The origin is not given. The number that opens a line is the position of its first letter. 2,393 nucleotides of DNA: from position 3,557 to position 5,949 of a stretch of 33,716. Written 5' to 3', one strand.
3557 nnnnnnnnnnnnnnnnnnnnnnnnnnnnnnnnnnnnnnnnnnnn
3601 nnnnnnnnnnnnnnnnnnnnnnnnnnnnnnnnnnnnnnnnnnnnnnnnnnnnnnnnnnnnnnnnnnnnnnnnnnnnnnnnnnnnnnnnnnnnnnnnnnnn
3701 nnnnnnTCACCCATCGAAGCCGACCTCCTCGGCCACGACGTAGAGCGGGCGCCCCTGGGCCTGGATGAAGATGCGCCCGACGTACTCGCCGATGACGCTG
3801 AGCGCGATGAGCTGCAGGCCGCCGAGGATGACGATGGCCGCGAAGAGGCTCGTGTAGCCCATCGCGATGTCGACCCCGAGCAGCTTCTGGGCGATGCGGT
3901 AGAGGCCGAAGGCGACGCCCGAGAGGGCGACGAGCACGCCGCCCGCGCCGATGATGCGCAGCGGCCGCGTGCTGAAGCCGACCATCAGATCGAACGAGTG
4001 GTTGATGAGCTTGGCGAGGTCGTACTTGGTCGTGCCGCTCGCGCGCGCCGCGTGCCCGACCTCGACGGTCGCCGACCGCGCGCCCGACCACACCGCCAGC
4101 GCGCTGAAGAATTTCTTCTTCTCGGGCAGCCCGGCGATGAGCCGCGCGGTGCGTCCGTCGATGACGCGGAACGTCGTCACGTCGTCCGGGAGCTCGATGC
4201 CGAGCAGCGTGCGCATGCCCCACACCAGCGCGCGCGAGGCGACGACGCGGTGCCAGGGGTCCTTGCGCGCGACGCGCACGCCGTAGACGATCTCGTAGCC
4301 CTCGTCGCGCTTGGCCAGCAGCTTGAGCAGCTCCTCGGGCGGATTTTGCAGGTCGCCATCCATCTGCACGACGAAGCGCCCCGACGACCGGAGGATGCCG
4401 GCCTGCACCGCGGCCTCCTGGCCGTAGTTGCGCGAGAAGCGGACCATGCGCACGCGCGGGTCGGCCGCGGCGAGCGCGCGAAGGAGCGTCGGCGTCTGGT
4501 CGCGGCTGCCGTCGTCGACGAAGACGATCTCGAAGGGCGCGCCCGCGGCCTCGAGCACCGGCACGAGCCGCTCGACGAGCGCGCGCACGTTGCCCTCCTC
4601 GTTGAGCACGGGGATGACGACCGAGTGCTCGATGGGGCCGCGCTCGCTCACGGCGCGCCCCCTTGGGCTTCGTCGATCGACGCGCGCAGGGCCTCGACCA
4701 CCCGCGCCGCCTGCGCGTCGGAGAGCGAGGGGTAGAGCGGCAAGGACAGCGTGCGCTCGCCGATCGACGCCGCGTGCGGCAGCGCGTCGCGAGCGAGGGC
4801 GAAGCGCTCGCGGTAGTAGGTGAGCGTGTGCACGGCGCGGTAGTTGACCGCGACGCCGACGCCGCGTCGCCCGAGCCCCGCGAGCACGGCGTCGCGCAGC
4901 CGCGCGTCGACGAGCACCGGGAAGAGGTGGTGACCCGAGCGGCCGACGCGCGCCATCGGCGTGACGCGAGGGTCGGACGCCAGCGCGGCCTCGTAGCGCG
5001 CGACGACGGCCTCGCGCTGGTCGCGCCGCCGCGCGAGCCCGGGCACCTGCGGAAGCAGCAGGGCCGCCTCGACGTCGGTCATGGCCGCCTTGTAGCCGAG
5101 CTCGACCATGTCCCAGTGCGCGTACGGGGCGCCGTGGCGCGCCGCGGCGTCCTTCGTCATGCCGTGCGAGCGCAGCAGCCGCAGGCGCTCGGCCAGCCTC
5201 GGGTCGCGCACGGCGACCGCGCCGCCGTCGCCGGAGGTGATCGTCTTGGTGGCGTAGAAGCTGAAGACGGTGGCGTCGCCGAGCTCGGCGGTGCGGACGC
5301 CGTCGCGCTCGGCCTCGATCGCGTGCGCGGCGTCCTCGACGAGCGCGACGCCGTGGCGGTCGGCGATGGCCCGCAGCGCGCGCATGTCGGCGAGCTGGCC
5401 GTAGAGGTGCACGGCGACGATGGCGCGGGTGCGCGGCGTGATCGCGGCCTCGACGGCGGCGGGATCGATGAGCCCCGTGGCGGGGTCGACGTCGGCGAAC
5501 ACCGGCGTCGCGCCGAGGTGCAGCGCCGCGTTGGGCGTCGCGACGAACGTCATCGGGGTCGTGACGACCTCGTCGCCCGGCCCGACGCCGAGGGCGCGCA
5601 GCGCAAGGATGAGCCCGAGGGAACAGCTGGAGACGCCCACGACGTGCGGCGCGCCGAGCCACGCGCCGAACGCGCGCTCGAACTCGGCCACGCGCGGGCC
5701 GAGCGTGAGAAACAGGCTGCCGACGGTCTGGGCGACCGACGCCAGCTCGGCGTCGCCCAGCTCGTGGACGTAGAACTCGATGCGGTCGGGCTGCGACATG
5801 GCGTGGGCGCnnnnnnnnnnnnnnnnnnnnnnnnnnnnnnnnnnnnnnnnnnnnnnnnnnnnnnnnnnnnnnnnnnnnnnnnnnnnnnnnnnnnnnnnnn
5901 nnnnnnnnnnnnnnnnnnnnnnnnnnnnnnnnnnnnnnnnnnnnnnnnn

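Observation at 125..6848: Arn-like polyprenyl-phosphate aminosugar operon rebuilt around an ATP-grasp ligase and a methyltransferase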

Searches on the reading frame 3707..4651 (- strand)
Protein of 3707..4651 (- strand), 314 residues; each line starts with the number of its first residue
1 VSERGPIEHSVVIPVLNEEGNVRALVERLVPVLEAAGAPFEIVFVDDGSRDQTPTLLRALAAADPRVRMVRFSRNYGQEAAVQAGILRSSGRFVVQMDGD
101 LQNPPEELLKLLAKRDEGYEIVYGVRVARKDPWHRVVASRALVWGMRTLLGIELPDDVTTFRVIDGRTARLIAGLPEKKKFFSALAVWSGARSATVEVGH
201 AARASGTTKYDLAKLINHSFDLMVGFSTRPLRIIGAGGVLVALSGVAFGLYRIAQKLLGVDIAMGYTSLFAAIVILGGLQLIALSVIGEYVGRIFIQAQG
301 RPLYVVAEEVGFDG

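Call 6: search_protein_families(library=pfam, proteins=[window:3707-4651:-], max_evalue=0.01)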
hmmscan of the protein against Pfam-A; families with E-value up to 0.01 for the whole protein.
window:3707-4651:- (314 aa): 3 families
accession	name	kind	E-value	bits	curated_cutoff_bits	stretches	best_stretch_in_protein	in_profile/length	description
PF00535.33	Glycos_transf_2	-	7.5e-29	101.2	23.3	1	10-139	1-128/168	Glycosyl transferase family 2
PF13641.12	Glyco_tranf_2_3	-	0.0003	21.3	27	1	10-128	4-125/230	Glycosyltransferase like family 2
PF10111.15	Glyco_tranf_2_2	-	0.00065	19.7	27.3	1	10-112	1-103/276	Glycosyltransferase like family 2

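Call 7: search_protein_families(library=ncbifam, proteins=[window:3707-4651:-], max_evalue=0.01)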
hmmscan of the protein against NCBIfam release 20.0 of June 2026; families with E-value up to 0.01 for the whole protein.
window:3707-4651:- (314 aa): 23 families
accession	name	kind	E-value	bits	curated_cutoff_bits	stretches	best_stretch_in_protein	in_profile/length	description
NF047588.1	GlcsyltransPgfSStrep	equivalog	7.2e-62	209.4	500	1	10-308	4-304/308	glycosyltransferase PgfS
NF007986.1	PRK10714.1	equivalog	5.4e-59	199.7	529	1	9-310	8-312/316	undecaprenyl-phosphate 4-deoxy-4-formamido-L-arabinose transferase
TIGR03937.1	PgaC_IcaA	equivalog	8.5e-14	51.3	422.3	1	10-100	48-135/407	poly-beta-1,6-N-acetyl-D-glucosamine synthase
TIGR03965.1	mycofact_glyco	equivalog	6.8e-13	48.3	280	1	8-115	75-179/467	mycofactocin biosynthesis glycosyltransferase MftF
NF041875.1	EPS_EpsD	equivalog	4.9e-12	45.9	370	1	10-118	2-107/325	exopolysaccharide biosynthesis glycosyltransferase EpsD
TIGR04182.1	glyco_TIGR04182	equivalog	1e-10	41.5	325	1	10-290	3-281/293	S-layer glycoprotein N-glycosyltransferase AglJ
NF047683.1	TeichurnBiosyTuaG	equivalog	1.8e-10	40.9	400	1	10-112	9-108/252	teichuronic acid biosynthesis protein TuaG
TIGR04283.1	glyco_like_mftF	equivalog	2.1e-09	37.3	182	1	10-139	2-123/221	TIGR04283 family arsenosugar biosynthesis glycosyltransferase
NF058614.1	PPMAGASynPpgS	equivalog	3e-09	36.6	370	1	11-162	4-155/226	polyprenyl-phospho-N-acetylgalactosaminyl synthase PpgS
NF010496.0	PRK13915.1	equivalog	6e-09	35.4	262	1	9-112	33-138/307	glucosyl-3-phosphoglycerate synthase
TIGR04242.1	nodulat_NodC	equivalog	1.5e-08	34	550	1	10-114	51-155/395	chitooligosaccharide synthase NodC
NF007482.0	PRK10073.1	equivalog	1.6e-07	30.6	423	1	9-106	8-101/334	glycosyltransferase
NF050050.1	ProtGlycPglI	equivalog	1.7e-07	30.9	500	1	26-131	18-124/306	GalNAc(5)-diNAcBac-PP-undecaprenol beta-1,3-glucosyltransferase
NF045692.1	OglycostaseCruG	equivalog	3.5e-06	26.2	600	1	10-122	44-160/386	2'-O-glycosyltransferase CruG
NF041391.1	DPhHxTase_Halo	equivalog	2.2e-05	23.6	375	1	34-154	19-135/213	dolichyl-phosphate hexose transferase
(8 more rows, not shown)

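Call 32: search_solved_structures(query=window:3707-4651:-, max_evalue=0.00001)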
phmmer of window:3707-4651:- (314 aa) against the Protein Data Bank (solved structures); distinct sequences matched with E-value up to 0.00001: 8.
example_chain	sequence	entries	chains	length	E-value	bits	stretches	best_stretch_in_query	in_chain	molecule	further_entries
5ekp_C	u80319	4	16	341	3e-59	204.3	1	5-311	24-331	Uncharacterized glycosyltransferase sll0501 | Glycosyltransferase sll0501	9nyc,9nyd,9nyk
9nye_A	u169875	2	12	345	3.1e-59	204.2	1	5-311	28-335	Glycosyltransferase sll0501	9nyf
5eke_A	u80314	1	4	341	4.2e-59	203.8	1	5-311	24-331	Uncharacterized glycosyltransferase sll0501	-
9hwj_A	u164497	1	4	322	1e-51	179.5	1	9-308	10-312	Undecaprenyl-phosphate 4-deoxy-4-formamido-L-arabinose transferase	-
9bhc_C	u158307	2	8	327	7.3e-51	176.7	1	4-308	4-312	Undecaprenyl-phosphate 4-deoxy-4-formamido-L-arabinose transferase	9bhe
8vxh_A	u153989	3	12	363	1.1e-50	176.2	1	5-308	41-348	Undecaprenyl-phosphate 4-deoxy-4-formamido-L-arabinose transferase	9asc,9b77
5mlz_A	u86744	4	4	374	1.6e-14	57.4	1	9-223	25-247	Dolichol monophosphate mannose synthase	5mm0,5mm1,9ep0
5hea_A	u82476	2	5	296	2.2e-06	30.7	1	10-100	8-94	Putative glycosyltransferase (GalT1)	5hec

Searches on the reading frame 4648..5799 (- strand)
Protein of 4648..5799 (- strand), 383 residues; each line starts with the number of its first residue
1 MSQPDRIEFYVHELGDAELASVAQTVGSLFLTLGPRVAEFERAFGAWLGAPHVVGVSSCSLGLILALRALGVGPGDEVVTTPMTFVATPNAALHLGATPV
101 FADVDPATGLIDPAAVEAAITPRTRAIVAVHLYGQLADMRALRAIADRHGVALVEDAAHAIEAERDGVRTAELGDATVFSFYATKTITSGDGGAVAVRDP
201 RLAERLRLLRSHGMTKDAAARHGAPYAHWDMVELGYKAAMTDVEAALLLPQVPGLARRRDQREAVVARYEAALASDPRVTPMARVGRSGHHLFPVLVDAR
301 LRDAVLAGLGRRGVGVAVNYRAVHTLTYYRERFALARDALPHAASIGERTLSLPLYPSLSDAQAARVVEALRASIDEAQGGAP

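Call 6: search_protein_families(library=pfam, proteins=[window:4648-5799:-], max_evalue=0.01)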
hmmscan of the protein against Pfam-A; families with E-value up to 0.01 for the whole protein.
window:4648-5799:- (383 aa): 5 families
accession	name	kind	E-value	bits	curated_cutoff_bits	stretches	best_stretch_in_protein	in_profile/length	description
PF01041.23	DegT_DnrJ_EryC1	-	7.6e-114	381.1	19.8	1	15-372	4-360/360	DegT/DnrJ/EryC1/StrS aminotransferase family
PF00266.25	Aminotran_5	-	2.7e-06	27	21.5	1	35-171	43-190/371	Aminotransferase class-V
PF01212.27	Beta_elim_lyase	-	1.4e-05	25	27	1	35-214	32-228/288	Beta-eliminating lyase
PF00155.27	Aminotran_1_2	-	2.6e-05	24.1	19.7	1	27-165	33-194/361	Aminotransferase class I and II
PF00464.25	SHMT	-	0.003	16.7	27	1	103-195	148-242/399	Serine hydroxymethyltransferase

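Call 7: search_protein_families(library=ncbifam, proteins=[window:4648-5799:-], max_evalue=0.01)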
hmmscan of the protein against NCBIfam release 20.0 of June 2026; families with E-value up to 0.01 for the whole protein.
window:4648-5799:- (383 aa): 22 families
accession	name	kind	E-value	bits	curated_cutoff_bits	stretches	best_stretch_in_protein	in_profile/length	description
TIGR03588.1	PseC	equivalog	4e-93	312.3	423.5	1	13-373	8-378/380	UDP-4-amino-4,6-dideoxy-N-acetyl-beta-L-altrosamine transaminase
NF008658.2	PRK11658.1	equivalog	5.2e-84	282.1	631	1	12-375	10-377/379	UDP-4-amino-4-deoxy-L-arabinose aminotransferase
TIGR04427.1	PLP_DesI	equivalog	1e-58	199.4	650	1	33-376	50-384/390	dTDP-4-dehydro-6-deoxyglucose aminotransferase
NF008687.0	PRK11706.1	equivalog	3.7e-58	197.1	375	1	41-373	37-372/375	dTDP-4-amino-4,6-dideoxygalactose transaminase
TIGR04181.1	NHT_00031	hypoth_equivalog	2.3e-56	191.2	420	1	13-354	7-357/359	LegC family aminotransferase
TIGR02379.1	ECA_wecE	subfamily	7.6e-45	153.3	434.85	1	48-372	44-372/376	dTDP-4-amino-4,6-dideoxy-D-glucose transaminase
NF011936.0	PRK15407.1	equivalog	3.9e-39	134.6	423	1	13-377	43-438/440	lipopolysaccharide biosynthesis protein RfbH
NF005732.0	PRK07550.1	equivalog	5.8e-08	32.2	366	1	38-157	81-206/389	aminotransferase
TIGR01976.1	am_tr_V_VC1184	hypoth_equivalog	7.4e-08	32.1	352.35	1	53-200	83-234/401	cysteine desulfurase-like protein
NF009079.0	PRK12414.1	subfamily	1.4e-05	24.2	481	1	51-129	91-168/384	methionine aminotransferase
NF041364.1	GntC_guanitoxin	equivalog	1.6e-05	24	415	1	56-158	66-175/356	guanitoxin biosynthesis PLP-dependent (S)-gamma-hydroxy-L-arginine cyclodehydratase GntC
NF004770.0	PRK06108.1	subfamily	9.6e-05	21.4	422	1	40-129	86-176/396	pyridoxal phosphate-dependent aminotransferase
NF000586.1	PRK00011.1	subfamily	0.00026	19.9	335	1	100-206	132-240/404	serine hydroxymethyltransferase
NF004650.0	PRK05994.1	equivalog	0.0004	19.3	667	1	35-161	63-189/427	O-acetylhomoserine aminocarboxypropyltransferase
NF004621.0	PRK05957.1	equivalog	0.00064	18.6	498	1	59-130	98-167/389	pyridoxal phosphate-dependent aminotransferase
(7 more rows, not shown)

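Call 35: search_solved_structures(query=window:4648-5799:-, max_evalue=1e-40)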
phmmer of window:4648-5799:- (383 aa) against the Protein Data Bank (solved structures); distinct sequences matched with E-value up to 1e-40: 26.
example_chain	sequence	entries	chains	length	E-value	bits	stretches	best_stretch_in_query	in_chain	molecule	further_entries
8sng_A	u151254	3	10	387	1.1e-72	248.5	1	5-372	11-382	UDP-4-amino-4-deoxy-L-arabinose--oxoglutarate aminotransferase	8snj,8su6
1mdo_A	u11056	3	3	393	5.1e-72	246.4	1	7-373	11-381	ArnB aminotransferase | UDP-4-amino-4-deoxy-L-arabinose--oxoglutarate aminotransferase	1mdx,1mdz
4oca_A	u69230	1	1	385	6.6e-71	242.7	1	7-372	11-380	UDP-4-amino-4-deoxy-L-arabinose--oxoglutarate aminotransferase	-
3bn1_A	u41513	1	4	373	4.6e-60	207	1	32-371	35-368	Perosamine synthetase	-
3dr7_A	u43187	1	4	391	4.7e-60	207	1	31-371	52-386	Putative perosamine synthetase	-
5uid_A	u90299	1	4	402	1.6e-59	205.2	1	9-375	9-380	Aminotransferase TlmJ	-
3dr4_A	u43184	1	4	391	3.6e-59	204.1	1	31-371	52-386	Putative perosamine synthetase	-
4lc3_A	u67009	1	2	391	4.3e-59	203.8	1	11-373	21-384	Putative UDP-4-amino-4-deoxy-l-arabinose--oxoglutarate aminotransferase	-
2oga_A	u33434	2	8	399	3.4e-55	191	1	18-373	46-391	Transaminase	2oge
7b0d_A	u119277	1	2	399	4.9e-53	183.9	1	30-368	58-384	Glutamine--scyllo-inositol transaminase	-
3nyu_A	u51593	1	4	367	1e-49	172.9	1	32-369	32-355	Aminotransferase WbpE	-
3nu7_A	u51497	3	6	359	1.4e-49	172.5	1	32-367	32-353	Aminotransferase WbpE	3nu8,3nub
3nys_A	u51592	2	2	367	6.5e-49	170.3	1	32-369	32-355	Aminotransferase WbpE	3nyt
6ewj_A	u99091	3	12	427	3.6e-48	167.9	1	7-373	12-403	Putative capsular polysaccharide biosynthesis protein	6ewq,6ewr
5w70_A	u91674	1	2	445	6.9e-48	167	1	39-302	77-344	L-glutamine:2-deoxy-scyllo-inosose aminotransferase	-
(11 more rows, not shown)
